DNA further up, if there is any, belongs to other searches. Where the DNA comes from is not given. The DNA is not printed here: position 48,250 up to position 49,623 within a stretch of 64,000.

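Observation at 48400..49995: HIRAN–PD-(D/E)xK nuclease fusion followed by a DEDDh exonuclease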

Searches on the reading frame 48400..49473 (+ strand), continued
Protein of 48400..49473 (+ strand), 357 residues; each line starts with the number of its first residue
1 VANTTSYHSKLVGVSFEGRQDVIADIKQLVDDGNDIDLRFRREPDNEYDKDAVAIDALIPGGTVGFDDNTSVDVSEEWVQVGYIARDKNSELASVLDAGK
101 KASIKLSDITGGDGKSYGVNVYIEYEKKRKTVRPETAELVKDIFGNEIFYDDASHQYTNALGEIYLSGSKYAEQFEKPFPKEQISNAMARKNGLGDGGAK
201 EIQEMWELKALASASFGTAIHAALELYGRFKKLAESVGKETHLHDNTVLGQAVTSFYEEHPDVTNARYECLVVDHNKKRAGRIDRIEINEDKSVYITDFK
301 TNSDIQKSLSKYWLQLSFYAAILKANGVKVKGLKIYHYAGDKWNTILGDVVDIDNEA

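Call 55: search_solved_structures(query=A1, max_evalue=1, show_alignments=5)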
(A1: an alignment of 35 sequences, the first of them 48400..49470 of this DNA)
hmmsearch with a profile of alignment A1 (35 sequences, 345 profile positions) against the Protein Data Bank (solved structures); distinct sequences matched with E-value up to 1: 8.
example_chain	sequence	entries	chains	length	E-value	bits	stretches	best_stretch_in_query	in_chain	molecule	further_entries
3k2y_A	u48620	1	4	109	0.0016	20.8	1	25-88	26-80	uncharacterized protein lp_0118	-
2mzn_A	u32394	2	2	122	0.034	16.4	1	28-84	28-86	Helicase-like transcription factor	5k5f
4xzf_A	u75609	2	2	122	0.035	16.4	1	28-84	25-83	Helicase-like transcription factor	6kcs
5bnh_A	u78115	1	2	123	0.035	16.4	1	28-84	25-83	Helicase-like transcription factor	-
4s0n_A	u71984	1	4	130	0.041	16.2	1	28-84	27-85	Helicase-like transcription factor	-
4xzg_A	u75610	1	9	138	0.046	16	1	28-84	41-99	Helicase-like transcription factor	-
6ppu_A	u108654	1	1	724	0.12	14.6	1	266-310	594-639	ATP-dependent DNA helicase (UvrD/REP)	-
7sjr_A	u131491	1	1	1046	0.19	13.9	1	266-309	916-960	DNA helicase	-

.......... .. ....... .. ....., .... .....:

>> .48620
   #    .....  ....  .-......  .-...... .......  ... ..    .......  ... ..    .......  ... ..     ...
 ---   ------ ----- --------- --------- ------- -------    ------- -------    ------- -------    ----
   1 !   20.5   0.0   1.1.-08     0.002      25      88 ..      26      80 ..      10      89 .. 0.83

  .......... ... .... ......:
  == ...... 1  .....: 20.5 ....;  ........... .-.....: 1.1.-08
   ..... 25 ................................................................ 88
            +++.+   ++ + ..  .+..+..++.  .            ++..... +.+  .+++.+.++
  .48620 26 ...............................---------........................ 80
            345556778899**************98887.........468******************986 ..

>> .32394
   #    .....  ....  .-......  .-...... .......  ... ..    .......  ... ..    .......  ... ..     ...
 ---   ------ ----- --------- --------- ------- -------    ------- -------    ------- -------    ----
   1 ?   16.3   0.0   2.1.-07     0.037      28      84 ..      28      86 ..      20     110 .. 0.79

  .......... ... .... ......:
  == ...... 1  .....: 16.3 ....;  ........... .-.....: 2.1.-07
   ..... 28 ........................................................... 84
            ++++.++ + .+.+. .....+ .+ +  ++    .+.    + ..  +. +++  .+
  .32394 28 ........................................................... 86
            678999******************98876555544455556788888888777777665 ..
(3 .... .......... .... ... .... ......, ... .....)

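Call 76: search_protein_families(library=pfam, proteins=[P0047], max_evalue=0.01)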
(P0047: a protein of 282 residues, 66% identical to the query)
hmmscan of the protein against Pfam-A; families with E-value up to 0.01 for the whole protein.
P0047 (282 aa): 2 families
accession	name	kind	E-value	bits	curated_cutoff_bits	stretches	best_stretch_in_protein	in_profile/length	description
PF12705.13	PDDEXK_1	-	8.4e-10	39.4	22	1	139-256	30-174/247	PD-(D/E)XK nuclease superfamily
PF01930.23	Cas_Cas4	-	0.0014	19.1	22.7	1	209-264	53-105/160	Domain of unknown function DUF83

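Call 93: search_protein_representatives(alignment_id=A1)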
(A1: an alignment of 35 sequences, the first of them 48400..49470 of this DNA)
Query: 35 sequences, 345 profile positions. Proteins with E-value up to 0.001 (for the whole library): 5658; up to 1e-10: 1133; up to 1e-30: 128. The best 150 are listed.
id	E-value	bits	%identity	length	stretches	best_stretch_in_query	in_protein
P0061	2.5e-134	464.1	-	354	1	4-342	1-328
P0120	1.1e-131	455.4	-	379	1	3-343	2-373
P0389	1.6e-82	293.7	-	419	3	3-120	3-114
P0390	3.6e-82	292.6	-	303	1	116-340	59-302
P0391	6.4e-80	285.2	-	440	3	4-128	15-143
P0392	8.5e-77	274.9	-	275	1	113-340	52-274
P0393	9.3e-75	268.2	-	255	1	117-333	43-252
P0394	1.6e-74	267.4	-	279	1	120-340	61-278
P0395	2.2e-70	253.9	-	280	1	119-340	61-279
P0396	1.5e-68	247.8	-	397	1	3-343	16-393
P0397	1.9e-67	244.1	-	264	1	113-334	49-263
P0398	1.2e-66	241.5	-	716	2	3-288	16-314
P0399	5.4e-65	236.1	-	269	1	120-341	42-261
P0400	6.2e-65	235.9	-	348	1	112-338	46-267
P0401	4.7e-64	233.0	-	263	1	121-333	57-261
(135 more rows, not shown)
